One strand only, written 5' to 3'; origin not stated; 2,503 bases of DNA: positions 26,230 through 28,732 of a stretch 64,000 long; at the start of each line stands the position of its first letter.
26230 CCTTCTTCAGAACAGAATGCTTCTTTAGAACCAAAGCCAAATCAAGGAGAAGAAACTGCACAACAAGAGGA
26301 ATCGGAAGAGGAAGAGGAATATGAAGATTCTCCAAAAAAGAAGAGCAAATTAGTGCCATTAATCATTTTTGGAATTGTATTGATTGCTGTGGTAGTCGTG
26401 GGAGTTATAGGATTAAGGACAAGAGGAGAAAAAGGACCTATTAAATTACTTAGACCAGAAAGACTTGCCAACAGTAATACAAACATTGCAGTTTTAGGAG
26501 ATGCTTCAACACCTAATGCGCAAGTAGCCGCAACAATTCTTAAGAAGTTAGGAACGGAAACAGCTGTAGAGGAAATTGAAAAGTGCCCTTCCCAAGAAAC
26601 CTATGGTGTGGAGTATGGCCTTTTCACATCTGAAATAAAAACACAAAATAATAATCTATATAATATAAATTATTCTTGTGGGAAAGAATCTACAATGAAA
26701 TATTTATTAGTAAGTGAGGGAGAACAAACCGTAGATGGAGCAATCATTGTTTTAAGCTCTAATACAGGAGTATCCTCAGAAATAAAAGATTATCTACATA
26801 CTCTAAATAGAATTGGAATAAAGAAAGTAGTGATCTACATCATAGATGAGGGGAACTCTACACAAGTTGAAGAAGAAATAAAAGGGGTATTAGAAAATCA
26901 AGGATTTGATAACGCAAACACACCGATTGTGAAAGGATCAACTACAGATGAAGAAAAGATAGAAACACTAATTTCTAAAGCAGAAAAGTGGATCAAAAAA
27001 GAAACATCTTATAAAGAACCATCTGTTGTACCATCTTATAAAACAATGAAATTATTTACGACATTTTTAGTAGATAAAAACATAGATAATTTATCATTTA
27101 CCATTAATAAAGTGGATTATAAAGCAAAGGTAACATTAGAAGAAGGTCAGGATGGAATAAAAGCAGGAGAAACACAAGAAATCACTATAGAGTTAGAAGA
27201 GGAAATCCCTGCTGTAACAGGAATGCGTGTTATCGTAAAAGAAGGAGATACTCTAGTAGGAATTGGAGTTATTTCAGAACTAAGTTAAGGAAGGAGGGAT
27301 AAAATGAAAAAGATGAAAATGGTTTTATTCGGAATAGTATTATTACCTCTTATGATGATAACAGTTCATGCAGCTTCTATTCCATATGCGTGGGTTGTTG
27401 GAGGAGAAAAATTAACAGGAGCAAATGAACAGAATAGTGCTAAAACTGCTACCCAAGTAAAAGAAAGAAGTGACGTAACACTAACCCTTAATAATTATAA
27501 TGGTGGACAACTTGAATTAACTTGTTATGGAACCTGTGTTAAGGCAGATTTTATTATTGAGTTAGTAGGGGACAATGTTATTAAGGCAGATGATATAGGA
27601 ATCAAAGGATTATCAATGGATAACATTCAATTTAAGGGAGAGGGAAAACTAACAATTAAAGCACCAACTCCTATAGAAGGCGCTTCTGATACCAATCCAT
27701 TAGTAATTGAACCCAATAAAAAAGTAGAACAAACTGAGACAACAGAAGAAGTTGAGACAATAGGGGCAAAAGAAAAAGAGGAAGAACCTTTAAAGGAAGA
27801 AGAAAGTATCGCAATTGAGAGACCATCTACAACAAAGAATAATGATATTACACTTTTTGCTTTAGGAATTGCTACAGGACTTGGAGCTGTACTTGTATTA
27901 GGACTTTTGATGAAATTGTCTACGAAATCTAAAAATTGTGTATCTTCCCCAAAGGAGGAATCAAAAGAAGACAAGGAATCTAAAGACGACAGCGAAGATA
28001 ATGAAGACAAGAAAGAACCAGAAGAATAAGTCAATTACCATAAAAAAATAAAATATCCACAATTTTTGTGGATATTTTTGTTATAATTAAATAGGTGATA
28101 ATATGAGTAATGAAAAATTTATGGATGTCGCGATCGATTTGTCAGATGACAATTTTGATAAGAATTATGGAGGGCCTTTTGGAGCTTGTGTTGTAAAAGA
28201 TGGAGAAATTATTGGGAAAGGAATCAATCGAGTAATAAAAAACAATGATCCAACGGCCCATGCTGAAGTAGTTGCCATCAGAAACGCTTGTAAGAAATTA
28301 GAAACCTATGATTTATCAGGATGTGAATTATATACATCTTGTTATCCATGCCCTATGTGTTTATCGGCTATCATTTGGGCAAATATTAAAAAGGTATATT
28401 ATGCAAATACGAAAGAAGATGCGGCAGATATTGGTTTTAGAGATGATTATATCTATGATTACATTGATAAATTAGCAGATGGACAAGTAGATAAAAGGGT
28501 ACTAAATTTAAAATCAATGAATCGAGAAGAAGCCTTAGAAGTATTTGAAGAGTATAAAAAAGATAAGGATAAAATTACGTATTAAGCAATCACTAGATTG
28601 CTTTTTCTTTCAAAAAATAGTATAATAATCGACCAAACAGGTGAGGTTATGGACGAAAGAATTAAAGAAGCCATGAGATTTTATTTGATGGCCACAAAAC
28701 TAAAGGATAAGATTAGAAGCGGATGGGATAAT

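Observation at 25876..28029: Membrane-anchored EF-Tu-derived protein with every GTPase motif destroyed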

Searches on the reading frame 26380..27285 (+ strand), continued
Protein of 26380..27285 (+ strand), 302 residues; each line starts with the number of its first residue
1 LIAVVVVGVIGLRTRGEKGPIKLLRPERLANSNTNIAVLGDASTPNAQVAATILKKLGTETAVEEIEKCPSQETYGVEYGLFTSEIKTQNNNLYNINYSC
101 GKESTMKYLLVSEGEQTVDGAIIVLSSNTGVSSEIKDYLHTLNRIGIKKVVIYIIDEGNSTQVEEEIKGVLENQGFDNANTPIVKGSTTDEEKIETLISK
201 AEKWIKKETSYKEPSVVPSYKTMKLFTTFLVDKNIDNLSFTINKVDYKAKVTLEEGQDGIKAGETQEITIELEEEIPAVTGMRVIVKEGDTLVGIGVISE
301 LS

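Call 64: find_related_loci(query=A2, collection=genome_contigs, flank=4000)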
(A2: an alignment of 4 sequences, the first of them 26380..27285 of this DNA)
Query A2 (302 aa) in genome_contigs; peptide patterns used: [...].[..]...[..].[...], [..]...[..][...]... (x = any residue, [..] = any of these).
58 stretches matched a pattern, but none encodes a relative of the query by tblastn (E <= 1e-3).

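Call 69: search_protein_families(library=pfam, proteins=[P0042, P0036, P0090, P0056, P0153, P0035, P0027], max_evalue=0.001)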
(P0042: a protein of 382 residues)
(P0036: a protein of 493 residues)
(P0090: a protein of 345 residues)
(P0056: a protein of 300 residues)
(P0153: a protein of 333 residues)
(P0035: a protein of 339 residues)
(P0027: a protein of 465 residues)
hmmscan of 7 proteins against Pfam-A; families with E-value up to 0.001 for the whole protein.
P0042 (382 aa): 3 families
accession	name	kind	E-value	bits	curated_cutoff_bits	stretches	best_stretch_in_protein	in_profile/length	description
PF00009.33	GTP_EFTU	-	1.7e-34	119.5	26.5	1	94-278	2-186/188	Elongation factor Tu GTP binding domain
PF03143.23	GTP_EFTU_D3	-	3.7e-22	79.1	27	1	288-380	3-105/106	Elongation factor Tu C-terminal domain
PF25184.1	YxzE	-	0.00035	22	40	0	33-80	3-51/65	YxzE-like putative bacteriocin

P0036 (493 aa): 3 families
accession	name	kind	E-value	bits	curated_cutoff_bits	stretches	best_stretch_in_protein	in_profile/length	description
PF00009.33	GTP_EFTU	-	2.2e-24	86.6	26.5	1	124-300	3-187/188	Elongation factor Tu GTP binding domain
PF03143.23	GTP_EFTU_D3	-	1.7e-22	80.2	27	1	398-491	2-105/106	Elongation factor Tu C-terminal domain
PF03144.31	GTP_EFTU_D2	-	2.6e-21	76.3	30.3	1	324-393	1-73/73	Elongation factor Tu domain 2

P0090 (345 aa): 2 families
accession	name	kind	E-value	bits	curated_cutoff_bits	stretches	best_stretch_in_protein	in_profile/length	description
PF00009.33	GTP_EFTU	-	8.1e-39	133.6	26.5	1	40-235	6-187/188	Elongation factor Tu GTP binding domain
PF03143.23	GTP_EFTU_D3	-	9.3e-25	87.4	27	1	247-342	2-105/106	Elongation factor Tu C-terminal domain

P0056 (300 aa): 1 family
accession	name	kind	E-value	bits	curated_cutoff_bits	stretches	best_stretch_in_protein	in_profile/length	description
PF00009.33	GTP_EFTU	-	2e-18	67.1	26.5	1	35-173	5-150/188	Elongation factor Tu GTP binding domain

P0153 (333 aa): 3 families
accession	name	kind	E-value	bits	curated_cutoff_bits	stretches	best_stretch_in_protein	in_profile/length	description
PF00009.33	GTP_EFTU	-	2.3e-42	145.1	26.5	1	34-222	1-187/188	Elongation factor Tu GTP binding domain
PF03143.23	GTP_EFTU_D3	-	3.3e-22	79.2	27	1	240-328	4-102/106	Elongation factor Tu C-terminal domain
PF01926.29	MMR_HSR1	-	0.00036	21.1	21.9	1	38-156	1-113/113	50S ribosome-binding GTPase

P0035 (339 aa): 2 families
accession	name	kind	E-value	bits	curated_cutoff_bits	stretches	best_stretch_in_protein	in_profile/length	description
PF00009.33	GTP_EFTU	-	4e-34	118.3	26.5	1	50-234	2-186/188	Elongation factor Tu GTP binding domain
PF03143.23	GTP_EFTU_D3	-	0.0003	21.5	27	1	246-337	4-105/106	Elongation factor Tu C-terminal domain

P0027 (465 aa): 2 families
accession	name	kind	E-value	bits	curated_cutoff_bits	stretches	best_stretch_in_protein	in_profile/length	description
PF00009.33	GTP_EFTU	-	6e-14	52.5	26.5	1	193-359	5-186/188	Elongation factor Tu GTP binding domain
PF03143.23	GTP_EFTU_D3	-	9.6e-08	32.7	27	1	371-463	2-105/106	Elongation factor Tu C-terminal domain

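Call 77: find_homologous_proteins(query=A4, max_evalue=1e-10)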
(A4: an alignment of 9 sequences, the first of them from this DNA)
Query A4 (9 sequences) (290 aa, profile of the alignment): 74 proteins with E <= 1e-10 among 8000 candidates.
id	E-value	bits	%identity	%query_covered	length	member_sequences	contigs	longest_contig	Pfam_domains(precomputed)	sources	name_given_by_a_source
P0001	8.9e-112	391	100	100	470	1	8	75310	PF00009.34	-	-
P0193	3.1e-61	225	31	93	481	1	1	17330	-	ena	-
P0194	2.8e-31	127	26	55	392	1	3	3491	PF03143.24,PF00009.34,PF03144.32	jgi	jgi:elongation factor Tu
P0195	1.3e-30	125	25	54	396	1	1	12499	PF03143.24,PF00009.34,PF03144.32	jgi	jgi:elongation factor Tu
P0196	3.9e-30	123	25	54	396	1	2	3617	PF03143.24,PF00009.34,PF03144.32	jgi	jgi:elongation factor Tu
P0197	4.8e-30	123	25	54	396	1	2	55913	PF03143.24,PF00009.34,PF03144.32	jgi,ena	-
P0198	6.7e-30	122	24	59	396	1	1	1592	PF03143.24,PF00009.34,PF03144.32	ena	-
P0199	8.6e-30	122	27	61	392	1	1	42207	PF03143.24,PF00009.34,PF03144.32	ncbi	-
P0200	2.0e-29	121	26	47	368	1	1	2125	PF03143.24,PF00009.34,PF03144.32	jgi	-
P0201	2.6e-29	120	27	47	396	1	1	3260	PF03143.24,PF00009.34,PF03144.32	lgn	-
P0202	4.6e-29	120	26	61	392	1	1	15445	PF03143.24,PF00009.34,PF03144.32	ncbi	-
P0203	5.0e-29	119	26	47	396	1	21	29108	PF03143.24,PF00009.34,PF03144.32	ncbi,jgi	jgi:elongation factor Tu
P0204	5.0e-29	119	26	47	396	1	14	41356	PF03143.24,PF00009.34,PF03144.32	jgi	jgi:elongation factor Tu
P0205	7.0e-29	119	25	54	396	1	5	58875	PF03143.24,PF00009.34,PF03144.32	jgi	jgi:elongation factor Tu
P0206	1.5e-28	118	25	47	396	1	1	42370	PF03143.24,PF00009.34,PF03144.32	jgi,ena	-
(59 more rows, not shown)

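Call 82: find_encoding_contigs(protein=P0170, flank=5000, max_places=1)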
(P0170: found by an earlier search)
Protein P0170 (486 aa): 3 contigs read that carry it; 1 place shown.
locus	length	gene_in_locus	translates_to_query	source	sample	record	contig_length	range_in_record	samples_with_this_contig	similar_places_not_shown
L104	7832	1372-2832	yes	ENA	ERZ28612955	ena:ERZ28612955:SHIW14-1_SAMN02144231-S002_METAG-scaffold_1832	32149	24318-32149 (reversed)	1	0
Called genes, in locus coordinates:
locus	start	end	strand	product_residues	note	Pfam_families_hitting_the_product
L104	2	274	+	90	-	?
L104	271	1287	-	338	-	PF00730:HhH-GPD, PF00633:HHH, PF14815:NUDIX_4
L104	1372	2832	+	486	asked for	-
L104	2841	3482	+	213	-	-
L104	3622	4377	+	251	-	PF12917:YfbR-like (weak), PF13023:HD_3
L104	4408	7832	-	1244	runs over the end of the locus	PF07523:Big_3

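Call 83: find_encoding_contigs(protein=P0022, flank=5000, max_places=1)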
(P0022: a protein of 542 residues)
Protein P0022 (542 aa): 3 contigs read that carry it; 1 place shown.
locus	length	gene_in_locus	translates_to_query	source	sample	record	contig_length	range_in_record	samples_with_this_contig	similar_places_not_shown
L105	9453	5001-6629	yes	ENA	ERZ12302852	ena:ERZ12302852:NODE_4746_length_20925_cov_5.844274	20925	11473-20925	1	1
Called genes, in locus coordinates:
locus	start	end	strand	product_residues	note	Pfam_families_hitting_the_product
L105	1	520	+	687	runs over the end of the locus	PF00155:Aminotran_1_2, PF00583:Acetyltransf_1, PF13673:Acetyltransf_10, PF13508:Acetyltransf_7, PF08445:FR47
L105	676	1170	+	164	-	-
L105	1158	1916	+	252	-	PF04973:NMN_transporter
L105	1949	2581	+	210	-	PF06541:ABC_trans_CmpB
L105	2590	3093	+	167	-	PF00293:NUDIX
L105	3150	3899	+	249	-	-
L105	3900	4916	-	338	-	PF00730:HhH-GPD, PF00633:HHH (weak), PF14815:NUDIX_4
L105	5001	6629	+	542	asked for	PF00009:GTP_EFTU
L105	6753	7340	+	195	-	-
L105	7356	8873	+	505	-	PF08378:NERD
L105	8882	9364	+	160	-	PF00383:dCMP_cyt_deam_1, PF14437:MafB19-deam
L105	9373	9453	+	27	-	?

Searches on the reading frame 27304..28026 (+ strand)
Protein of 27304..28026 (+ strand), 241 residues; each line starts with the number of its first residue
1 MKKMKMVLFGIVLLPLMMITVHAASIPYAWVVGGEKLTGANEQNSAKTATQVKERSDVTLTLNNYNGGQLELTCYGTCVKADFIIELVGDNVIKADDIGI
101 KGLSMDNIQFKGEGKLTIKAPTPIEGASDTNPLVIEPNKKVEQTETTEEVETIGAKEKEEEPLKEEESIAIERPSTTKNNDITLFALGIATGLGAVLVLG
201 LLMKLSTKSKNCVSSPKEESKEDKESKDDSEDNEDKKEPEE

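Call 3: search_protein_families(library=pfam, proteins=[window:27304-28026:+], max_evalue=10)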
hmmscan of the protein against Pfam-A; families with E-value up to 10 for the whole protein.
window:27304-28026:+ (241 aa): 2 families
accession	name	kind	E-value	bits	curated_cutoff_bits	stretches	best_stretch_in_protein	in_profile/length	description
PF17231.7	DUF5305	-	0.02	14.7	29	1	147-201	82-137/217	Family of unknown function (DUF5305)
PF14851.11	FAM176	-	0.095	13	31.5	1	184-238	25-78/152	FAM176 family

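Call 4: search_protein_families(library=ncbifam, proteins=[window:27304-28026:+], max_evalue=10)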
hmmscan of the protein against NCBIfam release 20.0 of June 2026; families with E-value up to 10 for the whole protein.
window:27304-28026:+ (241 aa): 0 families

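Call 16: find_homologous_proteins(query=window:27304-28026:+, max_evalue=0.001)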
Query window:27304-28026:+ (241 aa): 10 proteins with E <= 0.001 among 930 candidates.
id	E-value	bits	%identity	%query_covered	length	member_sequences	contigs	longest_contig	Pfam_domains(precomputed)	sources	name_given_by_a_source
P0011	8.6e-149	511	100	100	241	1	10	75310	-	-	-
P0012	1.2e-18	86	43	60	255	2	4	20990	-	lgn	-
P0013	3.4e-16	78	34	74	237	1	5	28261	-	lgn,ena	-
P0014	4.6e-16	77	33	74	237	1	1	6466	-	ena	-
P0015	4.8e-16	77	33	74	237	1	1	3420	-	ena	-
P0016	5.3e-16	77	33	74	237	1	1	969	-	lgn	-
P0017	6.9e-16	77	31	76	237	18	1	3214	-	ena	-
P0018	8.6e-16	76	32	74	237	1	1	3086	-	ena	-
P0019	1.6e-15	75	37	51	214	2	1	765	-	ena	-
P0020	5.0e-14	70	31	70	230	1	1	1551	-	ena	-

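Call 20: find_encoding_contigs(protein=P0012, flank=6000, max_places=3)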
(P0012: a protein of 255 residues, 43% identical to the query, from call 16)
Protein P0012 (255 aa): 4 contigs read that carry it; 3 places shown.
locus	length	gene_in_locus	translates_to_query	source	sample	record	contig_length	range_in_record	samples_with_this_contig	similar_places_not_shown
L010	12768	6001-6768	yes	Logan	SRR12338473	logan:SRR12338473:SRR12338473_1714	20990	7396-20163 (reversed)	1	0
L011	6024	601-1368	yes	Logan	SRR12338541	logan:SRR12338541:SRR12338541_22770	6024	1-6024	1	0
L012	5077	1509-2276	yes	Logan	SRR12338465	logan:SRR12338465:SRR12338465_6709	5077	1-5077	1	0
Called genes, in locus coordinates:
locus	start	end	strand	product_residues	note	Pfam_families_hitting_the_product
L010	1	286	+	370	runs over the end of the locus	?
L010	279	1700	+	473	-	PF02934:GatB_N, PF02637:GatB_Yqey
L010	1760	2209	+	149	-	-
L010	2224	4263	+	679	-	PF00497:SBP_bac_3 (weak), PF00990:GGDEF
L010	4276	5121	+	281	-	PF03631:Virul_fac_BrkB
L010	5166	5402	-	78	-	PF01381:HTH_3, PF12844:HTH_19, PF13413:HTH_25 (weak), PF13443:HTH_26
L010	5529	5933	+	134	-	PF00404:Dockerin_1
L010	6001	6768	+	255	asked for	-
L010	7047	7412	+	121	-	PF00392:GntR, PF13730:HTH_36 (weak), PF14502:HTH_41 (faint)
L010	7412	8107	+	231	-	PF00005:ABC_tran, PF13304:AAA_21 (weak)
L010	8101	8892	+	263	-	-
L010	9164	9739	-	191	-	PF14278:TetR_C_8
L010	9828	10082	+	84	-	-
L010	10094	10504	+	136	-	-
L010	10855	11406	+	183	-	-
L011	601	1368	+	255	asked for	-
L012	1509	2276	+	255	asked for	-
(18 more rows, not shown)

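Call 21: find_encoding_contigs(protein=P0013, flank=6000, max_places=3)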
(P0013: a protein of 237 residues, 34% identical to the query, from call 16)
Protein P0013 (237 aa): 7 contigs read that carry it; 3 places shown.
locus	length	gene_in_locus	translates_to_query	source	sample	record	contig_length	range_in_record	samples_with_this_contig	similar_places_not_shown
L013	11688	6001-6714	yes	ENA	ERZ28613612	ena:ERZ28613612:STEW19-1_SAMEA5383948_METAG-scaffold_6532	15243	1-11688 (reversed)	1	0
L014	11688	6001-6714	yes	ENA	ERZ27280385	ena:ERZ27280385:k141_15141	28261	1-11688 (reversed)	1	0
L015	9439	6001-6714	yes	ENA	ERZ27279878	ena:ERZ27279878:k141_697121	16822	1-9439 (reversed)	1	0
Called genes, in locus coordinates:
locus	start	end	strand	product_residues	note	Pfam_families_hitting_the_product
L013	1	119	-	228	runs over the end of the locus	PF05116:S6PP (faint), PF08282:Hydrolase_3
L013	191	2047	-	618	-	PF00501:AMP-binding, PF13193:AMP-binding_C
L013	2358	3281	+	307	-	PF04055:Radical_SAM (weak)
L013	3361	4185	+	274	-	-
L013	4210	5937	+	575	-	PF00664:ABC_membrane (weak), PF02463:SMC_N, PF00005:ABC_tran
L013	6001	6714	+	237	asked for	-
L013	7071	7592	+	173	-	PF07155:ECF-ribofla_trS, PF12822:ECF_trnsprt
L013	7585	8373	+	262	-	PF02463:SMC_N, PF00005:ABC_tran, PF13173:AAA_14 (faint)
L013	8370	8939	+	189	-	-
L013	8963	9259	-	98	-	-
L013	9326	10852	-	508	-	PF00117:GATase, PF07722:Peptidase_C26, PF02540:NAD_synthase, PF03054:tRNA_Me_trans (faint), PF00958:GMP_synt_C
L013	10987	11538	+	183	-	-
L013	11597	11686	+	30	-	?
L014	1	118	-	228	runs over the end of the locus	PF05116:S6PP (faint), PF08282:Hydrolase_3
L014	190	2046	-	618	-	PF00501:AMP-binding, PF13193:AMP-binding_C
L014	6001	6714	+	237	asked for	-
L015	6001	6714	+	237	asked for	-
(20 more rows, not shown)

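Call 75: predict_structure(alignment_id=A5)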
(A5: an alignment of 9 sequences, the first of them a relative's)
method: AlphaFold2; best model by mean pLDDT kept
length: 241 residues; sequences in the alignment: 9
mean_pLDDT: 55.5   pTM: 0.44
mean pLDDT of the five models: 55.5, 49.5, 48.8, 46.2, 43.1
residues with pLDDT >= 90: 3; 70-90: 60; 50-70: 63; < 50: 115
segments of 3 or more residues with pLDDT < 50: 4-7, 13-24, 40-43, 140-194, 204-241
pLDDT, mean of each block of 10 residues (from residue 1): 50 48 56 71 61 64 85 66 83 77 70 87 67 72 33 27 30 34 42 51 46 33 38 41 34
secondary structure, 60 per line:
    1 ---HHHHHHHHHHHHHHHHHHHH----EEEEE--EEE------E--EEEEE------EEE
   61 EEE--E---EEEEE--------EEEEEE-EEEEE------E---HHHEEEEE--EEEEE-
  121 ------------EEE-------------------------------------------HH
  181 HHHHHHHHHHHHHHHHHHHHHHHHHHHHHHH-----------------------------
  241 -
elements in order: H4-23 E28-32 E35-37 E47-51 E58-63 E70-74 E83-88 E90-94 E108-112 E115-119 E133-135 H179-211

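Call 78: fold_search(model_id=the predicted structure, library=pdb)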
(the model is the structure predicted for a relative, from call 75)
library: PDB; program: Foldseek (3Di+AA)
matches with E <= 10: 23; with E <= 0.001: 0
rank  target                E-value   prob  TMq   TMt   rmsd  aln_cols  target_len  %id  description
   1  5fcl_C                3.4e+00  0.02  0.11  0.09  11.8        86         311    9  Crystal structure of Cas1 from Pectobacterium atrosepticum (released 2016-03-16)
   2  8flj_A                4.3e+00  0.01  0.08  0.07  10.8        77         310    8  Cas1-Cas2/3 integrase and IHF bound to CRISPR leader, repeat and foreign DNA (released 2023-09-06)
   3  9n5k_A                4.3e+00  0.01  0.07  0.02  18.7        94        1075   11  Endogenous Pfs230D9-14 in complex with Pfs48/45 (released 2025-10-15)
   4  8hdw_1                4.5e+00  0.01  0.06  0.10  20.0        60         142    8  Cyanophage Pam3 Sheath-tube (released 2023-01-18)
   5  1rjm_A                5.1e+00  0.03  0.15  0.15  12.2       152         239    7  Crystal Structure of MenB (Rv0548c) from Mycobacterium tuberculosis (released 2004-11-30)
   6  1q52_A                5.4e+00  0.02  0.14  0.13  12.7       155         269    7  Crystal Structure of Mycobacterium tuberculosis MenB, a Key Enzyme in Vitamin K2 Biosynthesis (released 2004-01-27)
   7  6p4w_D                5.4e+00  0.01  0.10  0.07  11.9       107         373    9  XPB helicase in a complex with truncated Bax1 from Sulfurisphaera tokodaii at 2.96 Angstrom resolution (released 2020-06-03)
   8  1rjm_C                5.7e+00  0.02  0.15  0.15  13.3       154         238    5  Crystal Structure of MenB (Rv0548c) from Mycobacterium tuberculosis (released 2004-11-30)
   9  6p4w_B                6.0e+00  0.01  0.10  0.07  11.8       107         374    9  XPB helicase in a complex with truncated Bax1 from Sulfurisphaera tokodaii at 2.96 Angstrom resolution (released 2020-06-03)
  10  9cc7_H                7.2e+00  0.02  0.08  0.12  16.3        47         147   15  Bacteriophage PhiTE extended connector complex (released 2025-04-16)
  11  1q52_B                7.2e+00  0.01  0.10  0.09  12.8       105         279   11  Crystal Structure of Mycobacterium tuberculosis MenB, a Key Enzyme in Vitamin K2 Biosynthesis (released 2004-01-27)
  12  3t8b_A                7.6e+00  0.02  0.14  0.15  13.7       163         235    6  Crystal structure of Mycobacterium tuberculosis MenB with altered hexameric assembly (released 2011-08-24)
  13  3t8a_B                7.6e+00  0.01  0.10  0.09  12.7       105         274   12  Crystal structure of Mycobacterium tuberculosis MenB in complex with substrate analogue, OSB-NCoA (released 2011-08-24)
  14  9c39_G                7.6e+00  0.01  0.05  0.09  19.1        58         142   12  Bacteriophage Sf14 neck C6 reconstruction (released 2025-02-05)
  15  1q52_K                8.1e+00  0.01  0.10  0.09  12.9       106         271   12  Crystal Structure of Mycobacterium tuberculosis MenB, a Key Enzyme in Vitamin K2 Biosynthesis (released 2004-01-27)
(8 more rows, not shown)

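Call 79: search_protein_families(library=padloc, proteins=[window:27304-28026:+], max_evalue=0.01)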
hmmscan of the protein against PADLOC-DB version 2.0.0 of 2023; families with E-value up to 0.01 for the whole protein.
window:27304-28026:+ (241 aa): 0 families

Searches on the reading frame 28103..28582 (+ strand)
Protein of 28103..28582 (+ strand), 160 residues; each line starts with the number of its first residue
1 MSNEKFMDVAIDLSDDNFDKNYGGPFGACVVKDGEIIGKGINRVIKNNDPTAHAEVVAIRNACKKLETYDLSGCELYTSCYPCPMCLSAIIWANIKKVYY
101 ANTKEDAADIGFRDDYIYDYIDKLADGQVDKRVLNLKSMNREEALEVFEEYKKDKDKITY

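Call 80: search_protein_families(library=pfam, proteins=[window:28103-28582:+], max_evalue=0.0001)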
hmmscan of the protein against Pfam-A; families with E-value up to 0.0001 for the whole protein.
window:28103-28582:+ (160 aa): 2 families
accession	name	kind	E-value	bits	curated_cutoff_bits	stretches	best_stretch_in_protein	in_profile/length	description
PF00383.29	dCMP_cyt_deam_1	-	1.2e-29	102.6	25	1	3-101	4-101/102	Cytidine and deoxycytidylate deaminase zinc-binding region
PF14437.12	MafB19-deam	-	4.1e-22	79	27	1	2-108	2-107/142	MafB19-like deaminase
